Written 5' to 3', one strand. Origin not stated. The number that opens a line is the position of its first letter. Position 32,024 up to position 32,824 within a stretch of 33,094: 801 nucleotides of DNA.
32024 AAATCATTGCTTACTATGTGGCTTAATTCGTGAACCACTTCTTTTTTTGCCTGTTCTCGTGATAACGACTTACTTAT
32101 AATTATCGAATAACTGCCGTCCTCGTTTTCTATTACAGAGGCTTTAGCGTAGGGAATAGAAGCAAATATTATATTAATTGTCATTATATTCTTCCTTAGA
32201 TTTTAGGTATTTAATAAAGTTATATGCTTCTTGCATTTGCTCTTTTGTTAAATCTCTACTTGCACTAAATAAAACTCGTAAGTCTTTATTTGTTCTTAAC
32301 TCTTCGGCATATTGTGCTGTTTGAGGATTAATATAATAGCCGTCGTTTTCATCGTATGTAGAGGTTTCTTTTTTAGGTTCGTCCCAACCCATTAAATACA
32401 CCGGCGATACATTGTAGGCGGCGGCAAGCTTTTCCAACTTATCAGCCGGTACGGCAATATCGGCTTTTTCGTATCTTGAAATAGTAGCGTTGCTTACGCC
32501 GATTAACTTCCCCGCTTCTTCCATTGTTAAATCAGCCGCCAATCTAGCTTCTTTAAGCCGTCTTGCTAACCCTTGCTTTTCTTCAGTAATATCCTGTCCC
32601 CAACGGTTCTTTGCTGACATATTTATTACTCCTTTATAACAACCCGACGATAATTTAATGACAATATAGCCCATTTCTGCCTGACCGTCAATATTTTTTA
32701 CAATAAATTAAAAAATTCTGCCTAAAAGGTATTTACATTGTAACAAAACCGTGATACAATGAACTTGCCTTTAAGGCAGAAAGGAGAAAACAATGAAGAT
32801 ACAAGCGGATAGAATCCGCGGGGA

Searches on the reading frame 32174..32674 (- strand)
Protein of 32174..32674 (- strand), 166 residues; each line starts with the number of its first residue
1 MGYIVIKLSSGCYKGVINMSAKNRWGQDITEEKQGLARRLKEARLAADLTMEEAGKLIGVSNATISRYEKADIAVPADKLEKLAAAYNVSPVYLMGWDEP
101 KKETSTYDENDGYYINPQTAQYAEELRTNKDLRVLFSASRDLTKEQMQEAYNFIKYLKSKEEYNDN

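Call 57: search_protein_families(library=pfam, proteins=[window:32174-32674:-], max_evalue=0.001)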
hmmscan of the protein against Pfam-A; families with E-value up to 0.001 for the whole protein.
window:32174-32674:- (166 aa): 4 families
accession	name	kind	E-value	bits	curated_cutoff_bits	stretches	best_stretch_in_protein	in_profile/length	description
PF01381.28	HTH_3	-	6.8e-15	55.3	23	1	40-94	1-55/55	Helix-turn-helix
PF13560.12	HTH_31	-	1.7e-12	47.9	27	1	36-91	2-58/64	Helix-turn-helix domain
PF20432.4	Xre-like-HTH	-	8.6e-05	23.2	25.8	1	35-83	9-58/63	Antitoxin Xre-like helix-turn-helix domain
PF12844.13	HTH_19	-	0.00037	20.8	30.2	1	38-95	2-59/64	Helix-turn-helix domain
